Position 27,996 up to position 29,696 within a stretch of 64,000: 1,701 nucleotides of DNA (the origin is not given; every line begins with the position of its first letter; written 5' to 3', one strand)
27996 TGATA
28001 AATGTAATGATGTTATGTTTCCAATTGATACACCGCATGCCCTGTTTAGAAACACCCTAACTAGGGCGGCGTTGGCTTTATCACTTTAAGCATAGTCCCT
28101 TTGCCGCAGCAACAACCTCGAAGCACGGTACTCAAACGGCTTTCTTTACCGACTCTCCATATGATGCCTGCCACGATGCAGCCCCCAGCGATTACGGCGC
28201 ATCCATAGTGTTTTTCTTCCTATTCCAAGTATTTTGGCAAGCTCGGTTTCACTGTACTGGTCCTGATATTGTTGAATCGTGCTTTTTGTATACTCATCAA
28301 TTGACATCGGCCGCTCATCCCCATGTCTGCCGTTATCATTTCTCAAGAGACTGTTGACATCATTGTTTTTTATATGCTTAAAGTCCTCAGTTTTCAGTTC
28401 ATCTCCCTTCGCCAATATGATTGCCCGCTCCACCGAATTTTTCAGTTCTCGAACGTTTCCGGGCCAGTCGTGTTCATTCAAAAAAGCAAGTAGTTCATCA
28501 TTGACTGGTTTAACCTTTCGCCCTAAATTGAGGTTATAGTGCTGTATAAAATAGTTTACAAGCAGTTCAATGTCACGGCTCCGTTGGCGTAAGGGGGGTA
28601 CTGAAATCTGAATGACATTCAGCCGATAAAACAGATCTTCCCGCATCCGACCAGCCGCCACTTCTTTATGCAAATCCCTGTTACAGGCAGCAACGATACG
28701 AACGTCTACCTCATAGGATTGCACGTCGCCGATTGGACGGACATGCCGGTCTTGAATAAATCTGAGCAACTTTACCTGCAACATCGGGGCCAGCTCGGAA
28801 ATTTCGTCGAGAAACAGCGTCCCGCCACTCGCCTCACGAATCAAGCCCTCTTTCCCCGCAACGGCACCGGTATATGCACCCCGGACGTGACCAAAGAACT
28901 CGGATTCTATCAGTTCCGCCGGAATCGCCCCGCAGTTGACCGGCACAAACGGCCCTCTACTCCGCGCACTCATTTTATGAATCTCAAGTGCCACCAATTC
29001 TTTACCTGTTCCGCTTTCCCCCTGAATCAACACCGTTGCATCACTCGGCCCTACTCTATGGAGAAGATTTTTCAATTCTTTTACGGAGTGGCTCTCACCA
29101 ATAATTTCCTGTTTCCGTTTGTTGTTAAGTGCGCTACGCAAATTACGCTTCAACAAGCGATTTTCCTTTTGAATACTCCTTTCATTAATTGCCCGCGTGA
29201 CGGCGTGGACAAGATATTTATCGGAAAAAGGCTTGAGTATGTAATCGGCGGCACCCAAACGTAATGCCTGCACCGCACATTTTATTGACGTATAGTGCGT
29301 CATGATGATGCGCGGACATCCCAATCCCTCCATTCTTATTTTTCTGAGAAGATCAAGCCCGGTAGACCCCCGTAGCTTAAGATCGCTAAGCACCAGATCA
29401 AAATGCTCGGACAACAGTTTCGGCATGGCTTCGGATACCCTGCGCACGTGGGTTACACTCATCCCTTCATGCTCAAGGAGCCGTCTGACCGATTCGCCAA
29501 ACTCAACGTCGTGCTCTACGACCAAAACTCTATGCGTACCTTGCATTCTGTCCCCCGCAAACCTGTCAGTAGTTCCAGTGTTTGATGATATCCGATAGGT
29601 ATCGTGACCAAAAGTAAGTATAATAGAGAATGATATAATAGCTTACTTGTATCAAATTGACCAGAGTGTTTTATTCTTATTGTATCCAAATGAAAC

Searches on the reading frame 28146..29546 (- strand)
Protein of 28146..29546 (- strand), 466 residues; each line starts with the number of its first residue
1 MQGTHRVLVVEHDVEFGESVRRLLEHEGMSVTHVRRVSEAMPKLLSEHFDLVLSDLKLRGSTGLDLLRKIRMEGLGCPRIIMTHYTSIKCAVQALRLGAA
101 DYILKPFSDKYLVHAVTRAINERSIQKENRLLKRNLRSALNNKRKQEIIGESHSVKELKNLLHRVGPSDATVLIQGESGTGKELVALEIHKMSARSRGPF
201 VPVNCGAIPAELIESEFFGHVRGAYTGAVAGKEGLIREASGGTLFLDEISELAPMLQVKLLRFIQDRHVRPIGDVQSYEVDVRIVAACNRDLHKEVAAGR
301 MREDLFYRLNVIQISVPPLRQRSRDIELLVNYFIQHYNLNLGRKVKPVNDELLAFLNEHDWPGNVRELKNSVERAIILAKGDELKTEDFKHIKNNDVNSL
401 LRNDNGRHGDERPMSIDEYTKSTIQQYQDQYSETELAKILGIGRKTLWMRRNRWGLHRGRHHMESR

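Call 5: search_protein_families(library=ncbifam, proteins=[window:28146-29546:-])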
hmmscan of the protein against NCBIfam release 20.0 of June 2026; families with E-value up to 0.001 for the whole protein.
window:28146-29546:- (466 aa): 101 families (the best 25 are shown)
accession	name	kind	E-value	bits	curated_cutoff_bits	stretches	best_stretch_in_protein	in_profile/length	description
NF008469.0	PRK11361.1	equivalog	2e-113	379.5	714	1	1-455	1-455/461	acetoacetate metabolism transcriptional regulator AtoC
TIGR01818.1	ntrC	equivalog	2.6e-105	352.9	558.6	1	7-430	1-417/463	nitrogen regulation protein NR(I)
NF007689.0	PRK10365.1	equivalog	2e-101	339.9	760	1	6-449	7-437/441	sigma-54-dependent response regulator transcription factor ZraR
TIGR02915.1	PEP_resp_reg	equivalog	4.7e-101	338.8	502.6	1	41-455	33-443/445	PEP-CTERM-box response regulator transcription factor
NF041946.1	LuxO_transreg_Vib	equivalog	9.6e-98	327.9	800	1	22-391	14-378/463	quorum-sensing sigma-54 dependent transcriptional regulator LuxO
NF051870.1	NAssimRespRegNtrX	equivalog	5.5e-96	322.2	600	1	6-401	3-390/452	nitrogen assimilation response regulator NtrX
NF038308.1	RNA_repair_RtcR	equivalog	3.9e-95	319.7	650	1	29-450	55-490/530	RNA repair transcriptional activator RtcR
NF041552.1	TF_PrdR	equivalog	1.5e-93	314.1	795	1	127-450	249-572/577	sigma-54 dependent transcriptional regulator PrdR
NF050807.1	TransRegFlbDCaul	equivalog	2.3e-93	313.5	750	2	144-395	116-367/454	sigma-54-dependent transcriptional regulator FlbD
NF003451.0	PRK05022.1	equivalog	4e-93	312.8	476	1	119-436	162-480/512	nitric oxide reductase transcriptional regulator NorR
TIGR01817.1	nifA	equivalog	1.5e-92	311.1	528.85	1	121-404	171-453/534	nif-specific transcriptional activator NifA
NF011695.0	PRK15115.1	equivalog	1.9e-89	300.5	763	1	6-379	8-368/445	two-component system response regulator GlrR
NF008176.1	PRK10923.1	equivalog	3.1e-87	293.1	620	1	6-390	5-382/469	nitrogen regulation protein NR(I)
NF049963.1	RespRegFlgRCampy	domain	5.6e-82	275.9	750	1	7-389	3-377/429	fla regulon two-component system response regulator FlgR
TIGR02329.1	propionate_PrpR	equivalog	1.2e-80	271.7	499.2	1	99-451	171-524/526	propionate catabolism operon regulatory protein PrpR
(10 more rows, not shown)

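Call 6: search_protein_families(library=pfam, proteins=[window:28146-29546:-])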
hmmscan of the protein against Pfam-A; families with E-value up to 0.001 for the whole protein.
window:28146-29546:- (466 aa): 5 families
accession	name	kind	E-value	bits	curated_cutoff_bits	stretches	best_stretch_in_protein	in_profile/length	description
PF00158.32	Sigma54_activat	-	2.1e-66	223.2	20.2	1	148-314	1-167/168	Sigma-54 interaction domain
PF25601.1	AAA_lid_14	-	5.1e-24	84.3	27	1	320-391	1-72/87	AAA+ ATPase lid domain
PF00072.30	Response_reg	-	8.2e-23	81.1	30.2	1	7-116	1-110/111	Response regulator receiver domain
PF14532.12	Sigma54_activ_2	-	6e-20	72.3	25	1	149-319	1-138/138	Sigma-54 interaction domain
PF07728.20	AAA_5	-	1e-07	32.5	22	1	172-291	2-124/139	AAA domain (dynein-related subfamily)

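Call 54: find_homologous_proteins(query=window:28146-29546:-, max_evalue=1e-40)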
Query window:28146-29546:- (466 aa): 8000 proteins with E <= 1e-40 among 8000 candidates; the best 120 are listed.
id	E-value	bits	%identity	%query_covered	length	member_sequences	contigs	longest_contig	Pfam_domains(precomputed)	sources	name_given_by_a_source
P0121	0.0e+0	1038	100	100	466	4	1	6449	PF00158.33,PF25601.2,PF14532.13,PF07728.21,PF00072.31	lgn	-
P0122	2.3e-250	849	83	99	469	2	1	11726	PF00158.33,PF25601.2,PF14532.13,PF07728.21,PF00072.31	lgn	-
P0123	2.6e-241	819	79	98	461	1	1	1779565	PF00158.33,PF25601.2,PF14532.13,PF07728.21,PF00072.31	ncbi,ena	-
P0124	1.5e-233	794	78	98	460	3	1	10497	PF00158.33,PF25601.2,PF14532.13,PF07728.21,PF00072.31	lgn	-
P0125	6.9e-226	769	76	98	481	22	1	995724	PF00158.33,PF25601.2,PF14532.13,PF07728.21,PF00072.31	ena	-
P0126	1.0e-221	755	74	98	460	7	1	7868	PF00158.33,PF25601.2,PF14532.13,PF07728.21,PF00072.31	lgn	-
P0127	5.0e-221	753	74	99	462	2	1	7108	PF00158.33,PF25601.2,PF14532.13,PF07728.21,PF00072.31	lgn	-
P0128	8.8e-220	748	74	99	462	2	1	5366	PF00158.33,PF25601.2,PF14532.13,PF07728.21,PF00072.31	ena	-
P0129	2.4e-214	731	72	99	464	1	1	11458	PF00158.33,PF25601.2,PF14532.13,PF00072.31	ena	-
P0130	3.7e-213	727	72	98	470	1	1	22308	PF00158.33,PF25601.2,PF14532.13,PF07728.21,PF00072.31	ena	-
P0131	1.1e-209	715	71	99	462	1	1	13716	PF00158.33,PF25601.2,PF14532.13,PF07728.21,PF00072.31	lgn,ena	-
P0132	1.1e-209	715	69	99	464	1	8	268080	PF00158.33,PF25601.2,PF14532.13,PF07728.21,PF00072.31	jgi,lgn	jgi:DNA-binding NtrC family response regulator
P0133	6.7e-209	713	71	99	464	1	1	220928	PF00158.33,PF25601.2,PF14532.13,PF07728.21,PF00072.31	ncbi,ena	-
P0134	1.5e-208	711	70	99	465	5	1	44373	PF00158.33,PF25601.2,PF14532.13,PF00072.31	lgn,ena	-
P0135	2.8e-208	711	70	99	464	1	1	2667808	PF00158.33,PF25601.2,PF14532.13,PF07728.21,PF00072.31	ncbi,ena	-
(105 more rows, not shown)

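Call 55: find_encoding_contigs(protein=P0121, flank=10000, max_places=4)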
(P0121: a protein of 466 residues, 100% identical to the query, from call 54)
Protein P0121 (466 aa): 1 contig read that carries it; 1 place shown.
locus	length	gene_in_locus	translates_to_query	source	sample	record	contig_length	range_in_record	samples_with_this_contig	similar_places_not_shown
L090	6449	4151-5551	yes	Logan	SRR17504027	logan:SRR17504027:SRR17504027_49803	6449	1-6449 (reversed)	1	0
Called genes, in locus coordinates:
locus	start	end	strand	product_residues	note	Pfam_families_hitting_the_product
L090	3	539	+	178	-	?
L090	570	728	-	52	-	-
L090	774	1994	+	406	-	-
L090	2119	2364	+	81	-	-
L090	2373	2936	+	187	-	PF03446:NAD_binding_2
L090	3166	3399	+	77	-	-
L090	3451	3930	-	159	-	PF01613:Flavin_Reduct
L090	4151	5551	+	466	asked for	PF00072:Response_reg, PF00158:Sigma54_activat, PF14532:Sigma54_activ_2, PF07728:AAA_5 (weak), PF25601:AAA_lid_14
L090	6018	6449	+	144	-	?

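Call 56: find_encoding_contigs(protein=P0122, flank=10000, max_places=3)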
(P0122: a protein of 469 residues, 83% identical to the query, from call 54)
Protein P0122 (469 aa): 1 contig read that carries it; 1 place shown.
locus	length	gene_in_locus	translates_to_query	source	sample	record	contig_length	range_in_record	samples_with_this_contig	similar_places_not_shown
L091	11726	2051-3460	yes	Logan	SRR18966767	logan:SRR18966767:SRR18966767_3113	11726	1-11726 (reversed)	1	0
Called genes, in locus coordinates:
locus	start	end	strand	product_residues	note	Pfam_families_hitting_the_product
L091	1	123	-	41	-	?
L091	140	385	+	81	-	-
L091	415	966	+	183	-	PF03446:NAD_binding_2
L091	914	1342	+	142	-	-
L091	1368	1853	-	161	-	PF01613:Flavin_Reduct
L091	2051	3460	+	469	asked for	PF00072:Response_reg, PF00158:Sigma54_activat, PF14532:Sigma54_activ_2, PF07728:AAA_5 (weak), PF25601:AAA_lid_14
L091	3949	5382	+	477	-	PF13458:Peripla_BP_6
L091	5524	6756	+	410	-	PF00926:DHBP_synthase, PF00925:GTP_cyclohydro2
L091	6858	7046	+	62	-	-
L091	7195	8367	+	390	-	PF00296:Bac_luciferase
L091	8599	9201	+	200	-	PF02525:Flavodoxin_2, PF03358:FMN_red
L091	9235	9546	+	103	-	-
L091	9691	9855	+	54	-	-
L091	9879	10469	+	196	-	PF02566:OsmC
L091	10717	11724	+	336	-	?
